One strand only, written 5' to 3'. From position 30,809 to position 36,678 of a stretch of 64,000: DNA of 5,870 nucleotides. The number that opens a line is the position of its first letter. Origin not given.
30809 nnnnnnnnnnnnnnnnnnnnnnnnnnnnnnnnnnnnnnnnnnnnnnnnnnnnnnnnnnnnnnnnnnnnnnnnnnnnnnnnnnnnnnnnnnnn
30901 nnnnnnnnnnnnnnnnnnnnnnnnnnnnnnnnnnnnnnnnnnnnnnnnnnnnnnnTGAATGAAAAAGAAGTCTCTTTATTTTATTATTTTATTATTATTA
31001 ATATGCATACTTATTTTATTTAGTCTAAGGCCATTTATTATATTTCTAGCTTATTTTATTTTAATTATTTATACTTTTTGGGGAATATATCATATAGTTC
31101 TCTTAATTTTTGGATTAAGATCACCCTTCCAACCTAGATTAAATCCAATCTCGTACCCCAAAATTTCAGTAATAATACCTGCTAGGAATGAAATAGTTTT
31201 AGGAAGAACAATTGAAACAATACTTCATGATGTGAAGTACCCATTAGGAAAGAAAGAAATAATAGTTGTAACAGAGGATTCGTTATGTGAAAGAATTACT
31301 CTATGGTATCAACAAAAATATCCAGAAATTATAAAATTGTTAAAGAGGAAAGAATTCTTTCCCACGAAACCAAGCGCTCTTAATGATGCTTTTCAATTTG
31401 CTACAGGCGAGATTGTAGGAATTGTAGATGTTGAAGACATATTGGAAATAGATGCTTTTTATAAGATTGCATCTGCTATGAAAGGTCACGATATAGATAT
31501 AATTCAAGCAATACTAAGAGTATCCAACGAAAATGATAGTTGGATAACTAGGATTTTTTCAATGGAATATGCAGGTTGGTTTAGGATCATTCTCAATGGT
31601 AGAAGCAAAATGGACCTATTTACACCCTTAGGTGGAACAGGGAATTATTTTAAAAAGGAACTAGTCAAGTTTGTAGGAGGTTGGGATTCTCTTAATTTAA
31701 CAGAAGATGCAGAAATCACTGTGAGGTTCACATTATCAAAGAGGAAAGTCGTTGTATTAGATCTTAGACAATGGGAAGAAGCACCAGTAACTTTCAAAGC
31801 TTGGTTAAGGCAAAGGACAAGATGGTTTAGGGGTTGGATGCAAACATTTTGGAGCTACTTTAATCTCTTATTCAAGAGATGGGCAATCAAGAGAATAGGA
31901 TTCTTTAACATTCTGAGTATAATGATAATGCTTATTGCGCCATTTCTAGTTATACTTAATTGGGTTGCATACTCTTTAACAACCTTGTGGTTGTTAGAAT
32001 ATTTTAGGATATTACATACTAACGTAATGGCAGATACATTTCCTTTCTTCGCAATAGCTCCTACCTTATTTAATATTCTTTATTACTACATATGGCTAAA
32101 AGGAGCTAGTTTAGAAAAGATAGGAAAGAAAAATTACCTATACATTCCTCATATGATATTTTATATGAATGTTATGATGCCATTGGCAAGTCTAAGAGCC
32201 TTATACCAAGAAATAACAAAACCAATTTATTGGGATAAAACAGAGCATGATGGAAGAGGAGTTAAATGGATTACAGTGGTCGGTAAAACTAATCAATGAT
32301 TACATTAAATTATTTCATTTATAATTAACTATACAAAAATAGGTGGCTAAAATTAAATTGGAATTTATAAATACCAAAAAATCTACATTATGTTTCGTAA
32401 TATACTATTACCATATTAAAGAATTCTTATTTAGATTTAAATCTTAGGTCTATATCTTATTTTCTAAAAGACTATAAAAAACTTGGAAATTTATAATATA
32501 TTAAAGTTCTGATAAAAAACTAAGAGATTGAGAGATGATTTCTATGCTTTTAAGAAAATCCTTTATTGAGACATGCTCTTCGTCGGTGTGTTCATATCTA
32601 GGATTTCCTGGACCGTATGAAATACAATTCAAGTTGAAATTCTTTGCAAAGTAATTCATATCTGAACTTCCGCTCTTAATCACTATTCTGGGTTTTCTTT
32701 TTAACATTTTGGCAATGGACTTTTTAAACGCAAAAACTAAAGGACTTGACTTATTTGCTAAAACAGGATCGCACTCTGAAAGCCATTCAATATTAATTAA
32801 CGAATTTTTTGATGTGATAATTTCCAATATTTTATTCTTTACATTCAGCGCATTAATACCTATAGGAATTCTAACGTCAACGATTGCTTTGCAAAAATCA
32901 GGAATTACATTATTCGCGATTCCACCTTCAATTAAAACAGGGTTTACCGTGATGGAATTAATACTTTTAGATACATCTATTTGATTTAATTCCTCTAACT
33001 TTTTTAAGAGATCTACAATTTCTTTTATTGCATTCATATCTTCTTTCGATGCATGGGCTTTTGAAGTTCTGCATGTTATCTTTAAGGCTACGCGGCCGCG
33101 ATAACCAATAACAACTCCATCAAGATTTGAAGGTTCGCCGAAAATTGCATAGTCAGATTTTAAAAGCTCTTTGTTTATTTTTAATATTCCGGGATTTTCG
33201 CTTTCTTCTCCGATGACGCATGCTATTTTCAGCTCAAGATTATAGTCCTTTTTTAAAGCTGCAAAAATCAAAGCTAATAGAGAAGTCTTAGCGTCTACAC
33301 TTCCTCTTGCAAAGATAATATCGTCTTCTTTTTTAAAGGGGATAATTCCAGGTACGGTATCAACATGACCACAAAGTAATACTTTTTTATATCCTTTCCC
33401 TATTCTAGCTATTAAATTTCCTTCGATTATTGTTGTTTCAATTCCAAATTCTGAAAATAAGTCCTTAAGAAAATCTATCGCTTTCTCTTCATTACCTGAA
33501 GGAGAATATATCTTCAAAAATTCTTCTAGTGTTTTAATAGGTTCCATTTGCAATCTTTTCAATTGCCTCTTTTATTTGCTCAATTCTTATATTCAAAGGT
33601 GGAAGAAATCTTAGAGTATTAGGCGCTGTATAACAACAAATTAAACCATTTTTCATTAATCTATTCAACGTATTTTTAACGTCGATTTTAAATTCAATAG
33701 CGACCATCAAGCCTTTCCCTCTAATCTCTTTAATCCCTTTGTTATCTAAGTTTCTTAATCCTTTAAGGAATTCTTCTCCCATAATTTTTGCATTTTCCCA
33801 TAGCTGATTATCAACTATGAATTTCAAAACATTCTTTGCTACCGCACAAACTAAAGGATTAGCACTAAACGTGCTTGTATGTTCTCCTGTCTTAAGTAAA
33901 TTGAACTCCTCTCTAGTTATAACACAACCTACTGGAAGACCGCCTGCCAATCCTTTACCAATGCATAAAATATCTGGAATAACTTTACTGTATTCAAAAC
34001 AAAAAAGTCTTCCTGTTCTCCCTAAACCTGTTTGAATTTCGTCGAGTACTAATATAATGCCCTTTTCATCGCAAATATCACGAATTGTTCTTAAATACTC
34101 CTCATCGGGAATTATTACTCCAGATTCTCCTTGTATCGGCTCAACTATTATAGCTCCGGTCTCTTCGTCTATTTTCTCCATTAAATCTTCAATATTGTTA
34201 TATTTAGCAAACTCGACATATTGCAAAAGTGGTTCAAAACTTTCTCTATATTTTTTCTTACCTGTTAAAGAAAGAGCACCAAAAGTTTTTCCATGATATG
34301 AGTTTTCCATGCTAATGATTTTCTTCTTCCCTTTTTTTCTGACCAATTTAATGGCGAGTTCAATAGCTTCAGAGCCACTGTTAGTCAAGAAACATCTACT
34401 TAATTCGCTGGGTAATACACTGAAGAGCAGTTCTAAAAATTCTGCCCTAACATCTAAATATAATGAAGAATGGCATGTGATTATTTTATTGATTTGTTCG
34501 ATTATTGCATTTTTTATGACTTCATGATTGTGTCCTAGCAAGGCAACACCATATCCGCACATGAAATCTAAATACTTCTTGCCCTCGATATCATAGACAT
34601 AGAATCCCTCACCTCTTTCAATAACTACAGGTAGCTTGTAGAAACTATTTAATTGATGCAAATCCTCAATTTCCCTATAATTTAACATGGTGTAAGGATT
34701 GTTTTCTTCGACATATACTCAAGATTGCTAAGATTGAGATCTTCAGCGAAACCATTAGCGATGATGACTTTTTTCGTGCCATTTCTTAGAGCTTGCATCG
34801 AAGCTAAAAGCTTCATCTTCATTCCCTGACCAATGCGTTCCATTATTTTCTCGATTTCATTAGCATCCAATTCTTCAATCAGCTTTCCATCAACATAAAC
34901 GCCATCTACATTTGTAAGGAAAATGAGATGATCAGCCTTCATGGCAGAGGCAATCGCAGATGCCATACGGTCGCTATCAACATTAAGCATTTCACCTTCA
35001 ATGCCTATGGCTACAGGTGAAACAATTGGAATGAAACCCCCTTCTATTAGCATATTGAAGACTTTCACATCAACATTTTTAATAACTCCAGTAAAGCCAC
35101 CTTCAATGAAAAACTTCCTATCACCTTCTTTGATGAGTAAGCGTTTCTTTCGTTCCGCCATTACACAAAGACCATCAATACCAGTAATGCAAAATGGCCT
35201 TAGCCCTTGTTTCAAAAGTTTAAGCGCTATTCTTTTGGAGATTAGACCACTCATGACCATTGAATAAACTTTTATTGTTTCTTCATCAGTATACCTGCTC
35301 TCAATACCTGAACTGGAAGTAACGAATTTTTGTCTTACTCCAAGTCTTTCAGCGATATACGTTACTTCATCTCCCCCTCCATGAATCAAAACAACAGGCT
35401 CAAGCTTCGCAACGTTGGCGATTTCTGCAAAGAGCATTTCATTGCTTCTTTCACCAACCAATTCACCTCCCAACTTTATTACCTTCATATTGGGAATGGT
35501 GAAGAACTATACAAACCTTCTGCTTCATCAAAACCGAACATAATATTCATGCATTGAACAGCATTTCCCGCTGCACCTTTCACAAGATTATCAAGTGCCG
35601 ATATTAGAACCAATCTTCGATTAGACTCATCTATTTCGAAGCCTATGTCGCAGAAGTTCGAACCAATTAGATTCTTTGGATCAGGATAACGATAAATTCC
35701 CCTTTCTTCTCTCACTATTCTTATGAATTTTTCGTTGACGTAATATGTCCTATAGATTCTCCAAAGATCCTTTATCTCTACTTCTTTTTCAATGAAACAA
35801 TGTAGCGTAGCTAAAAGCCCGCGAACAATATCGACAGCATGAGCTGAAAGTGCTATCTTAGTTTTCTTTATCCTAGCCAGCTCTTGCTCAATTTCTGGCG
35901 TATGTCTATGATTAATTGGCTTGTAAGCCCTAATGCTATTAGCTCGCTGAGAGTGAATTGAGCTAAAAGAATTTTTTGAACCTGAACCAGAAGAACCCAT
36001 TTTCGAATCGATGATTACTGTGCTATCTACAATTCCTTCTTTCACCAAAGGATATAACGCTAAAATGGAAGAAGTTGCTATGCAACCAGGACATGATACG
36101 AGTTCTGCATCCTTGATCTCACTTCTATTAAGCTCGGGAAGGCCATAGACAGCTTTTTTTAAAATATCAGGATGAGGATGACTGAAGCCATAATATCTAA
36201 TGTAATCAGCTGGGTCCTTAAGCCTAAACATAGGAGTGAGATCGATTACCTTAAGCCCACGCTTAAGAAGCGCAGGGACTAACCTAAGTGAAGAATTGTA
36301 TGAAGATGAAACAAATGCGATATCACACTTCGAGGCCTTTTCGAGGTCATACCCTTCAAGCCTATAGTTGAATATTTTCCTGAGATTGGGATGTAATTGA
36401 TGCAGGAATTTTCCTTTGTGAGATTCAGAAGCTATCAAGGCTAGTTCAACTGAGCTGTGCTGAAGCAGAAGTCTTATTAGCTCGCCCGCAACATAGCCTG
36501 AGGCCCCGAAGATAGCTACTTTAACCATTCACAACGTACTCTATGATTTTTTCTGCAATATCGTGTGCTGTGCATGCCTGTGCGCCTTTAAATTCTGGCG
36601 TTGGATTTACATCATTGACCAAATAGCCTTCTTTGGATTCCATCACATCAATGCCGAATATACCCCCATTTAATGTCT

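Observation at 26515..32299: Tandemly duplicated two-gene module: cytosolic 4xCys-pair zinc-ribbon/wHTH protein translationally coupled to a processive membrane GT2 synthase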

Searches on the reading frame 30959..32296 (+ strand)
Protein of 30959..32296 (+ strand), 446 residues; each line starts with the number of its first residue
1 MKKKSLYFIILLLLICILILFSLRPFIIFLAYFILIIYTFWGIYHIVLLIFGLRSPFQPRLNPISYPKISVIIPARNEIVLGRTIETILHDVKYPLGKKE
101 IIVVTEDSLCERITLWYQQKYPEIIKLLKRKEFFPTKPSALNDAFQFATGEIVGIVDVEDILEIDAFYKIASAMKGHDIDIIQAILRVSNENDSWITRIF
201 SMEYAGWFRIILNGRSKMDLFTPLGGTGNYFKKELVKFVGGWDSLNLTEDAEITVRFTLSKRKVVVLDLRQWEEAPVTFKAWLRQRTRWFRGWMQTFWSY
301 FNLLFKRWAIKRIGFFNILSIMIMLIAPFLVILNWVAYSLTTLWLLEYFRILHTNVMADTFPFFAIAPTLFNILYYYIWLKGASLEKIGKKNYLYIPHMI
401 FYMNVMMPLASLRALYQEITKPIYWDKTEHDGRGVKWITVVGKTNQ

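Call 5: search_protein_families(library=pfam, proteins=[window:30959-32296:+], max_evalue=1)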
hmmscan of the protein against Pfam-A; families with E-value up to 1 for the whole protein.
window:30959-32296:+ (446 aa): 5 families
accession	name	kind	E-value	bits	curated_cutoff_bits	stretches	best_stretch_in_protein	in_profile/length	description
PF13641.12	Glyco_tranf_2_3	-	2.2e-25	90.5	27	1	67-292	1-230/230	Glycosyltransferase like family 2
PF13632.12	Glyco_trans_2_3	-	5.8e-18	65.9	27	1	153-344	2-194/198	Glycosyl transferase family group 2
PF00535.33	Glycos_transf_2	-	2.7e-13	50.6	23.3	1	70-201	1-130/168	Glycosyl transferase family 2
PF13506.12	Glyco_transf_21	-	0.008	16.1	21.7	1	137-290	18-173/174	Glycosyl transferase family 21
PF10111.15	Glyco_tranf_2_2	-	0.063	13.2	27.3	1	70-262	1-204/276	Glycosyltransferase like family 2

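Call 6: search_protein_families(library=ncbifam, proteins=[window:30959-32296:+], max_evalue=1)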
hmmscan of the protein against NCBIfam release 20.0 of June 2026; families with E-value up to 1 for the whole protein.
window:30959-32296:+ (446 aa): 15 families
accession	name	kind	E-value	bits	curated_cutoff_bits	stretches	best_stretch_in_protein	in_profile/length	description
TIGR03937.1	PgaC_IcaA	equivalog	1.5e-18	67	422.3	1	26-402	4-371/407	poly-beta-1,6-N-acetyl-D-glucosamine synthase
NF041865.1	EpsU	equivalog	1.4e-12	47.4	700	1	57-335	29-307/394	exopolysaccharide biosynthesis GT2 family glycosyltransferase EpsU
TIGR03111.1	glyc2_xrt_Gpos1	hypoth_equivalog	9.7e-10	37.8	363.95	1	58-407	39-397/439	TIGR03111 family XrtG-associated glycosyltransferase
NF053846.1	glyco_with_XrtP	equivalog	1.7e-09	36.9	520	1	188-429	189-436/440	XrtP-associated glycosyltransferase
TIGR04242.1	nodulat_NodC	equivalog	3.6e-09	36.1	550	1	65-204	46-186/395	chitooligosaccharide synthase NodC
TIGR04283.1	glyco_like_mftF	equivalog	8.8e-07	28.7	182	1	69-289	1-206/221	TIGR04283 family arsenosugar biosynthesis glycosyltransferase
TIGR03030.1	CelA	equivalog_domain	7.5e-06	24.2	699.1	1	232-338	315-423/714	UDP-forming cellulose synthase catalytic subunit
NF041875.1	EPS_EpsD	equivalog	2.3e-05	24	370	1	69-287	1-221/325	exopolysaccharide biosynthesis glycosyltransferase EpsD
NF007482.0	PRK10073.1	equivalog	0.00012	21.3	423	1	66-184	5-120/334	glycosyltransferase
TIGR03469.1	HpnB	hypoth_equivalog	0.00036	19.7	379.25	1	61-108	38-84/386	hopene-associated glycosyltransferase HpnB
NF011305.0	PRK14716.1-3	equivalog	0.00088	18.5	409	1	151-259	147-260/486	glycosyl transferase family protein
NF053739.1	GlytfEpsEBac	equivalog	0.0012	17.8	450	1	67-168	1-101/265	glycosyltransferase EpsE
NF038299.1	EPS_HpsN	equivalog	0.0072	15.3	425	1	67-168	1-98/317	hormogonium polysaccharide biosynthesis glycosyltransferase HpsN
TIGR03965.1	mycofact_glyco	equivalog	0.0098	14.8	280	1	62-157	70-162/467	mycofactocin biosynthesis glycosyltransferase MftF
NF010496.0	PRK13915.1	equivalog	0.065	12.3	262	1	68-165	32-131/307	glucosyl-3-phosphoglycerate synthase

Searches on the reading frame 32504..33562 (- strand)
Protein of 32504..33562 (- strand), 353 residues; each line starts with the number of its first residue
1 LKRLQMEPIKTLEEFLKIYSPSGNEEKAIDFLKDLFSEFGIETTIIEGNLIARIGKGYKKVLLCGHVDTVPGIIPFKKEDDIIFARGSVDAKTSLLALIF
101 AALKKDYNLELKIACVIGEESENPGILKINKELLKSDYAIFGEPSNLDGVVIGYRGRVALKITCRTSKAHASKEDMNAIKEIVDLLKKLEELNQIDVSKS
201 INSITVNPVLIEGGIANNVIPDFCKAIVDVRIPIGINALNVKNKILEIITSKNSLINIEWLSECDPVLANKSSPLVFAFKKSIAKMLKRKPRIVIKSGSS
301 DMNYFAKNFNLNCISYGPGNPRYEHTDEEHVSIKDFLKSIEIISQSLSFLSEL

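Call 58: search_protein_families(library=pfam, proteins=[window:32504-33562:-], max_evalue=0.00001)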
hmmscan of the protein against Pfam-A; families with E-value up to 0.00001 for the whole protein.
window:32504-33562:- (353 aa): 2 families
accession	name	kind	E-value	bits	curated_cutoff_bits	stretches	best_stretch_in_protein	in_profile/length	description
PF01546.33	Peptidase_M20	-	2.6e-24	86.7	24.6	1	62-345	1-202/206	Peptidase family M20/M25/M40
PF07687.19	M20_dimer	-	2e-14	53.9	21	1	153-252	2-102/107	Peptidase dimerisation domain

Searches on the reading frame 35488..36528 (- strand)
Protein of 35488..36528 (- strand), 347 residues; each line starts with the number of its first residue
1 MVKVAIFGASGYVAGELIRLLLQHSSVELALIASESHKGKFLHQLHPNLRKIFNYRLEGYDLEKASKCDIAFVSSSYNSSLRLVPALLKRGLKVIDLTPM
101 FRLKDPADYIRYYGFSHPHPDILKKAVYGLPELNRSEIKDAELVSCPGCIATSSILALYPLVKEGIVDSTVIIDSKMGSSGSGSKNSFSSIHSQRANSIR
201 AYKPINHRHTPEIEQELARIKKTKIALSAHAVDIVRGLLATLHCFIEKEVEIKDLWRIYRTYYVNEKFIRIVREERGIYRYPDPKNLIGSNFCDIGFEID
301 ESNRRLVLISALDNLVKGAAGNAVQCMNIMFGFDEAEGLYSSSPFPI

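Call 58: search_protein_families(library=pfam, proteins=[window:35488-36528:-], max_evalue=0.00001)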
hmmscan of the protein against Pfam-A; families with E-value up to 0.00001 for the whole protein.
window:35488-36528:- (347 aa): 3 families
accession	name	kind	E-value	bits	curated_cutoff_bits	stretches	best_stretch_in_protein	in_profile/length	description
PF22698.1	Semialdhyde_dhC_1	-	1.6e-48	165.1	27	1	149-314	1-165/165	Semialdehyde dehydrogenase, dimerisation domain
PF01118.30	Semialdhyde_dh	-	4.1e-29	101.9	26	1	3-141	1-121/121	Semialdehyde dehydrogenase, NAD binding domain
PF02774.23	Semialdhyde_dhC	-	1.2e-17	65.1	26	1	158-317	1-184/184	Semialdehyde dehydrogenase, dimerisation domain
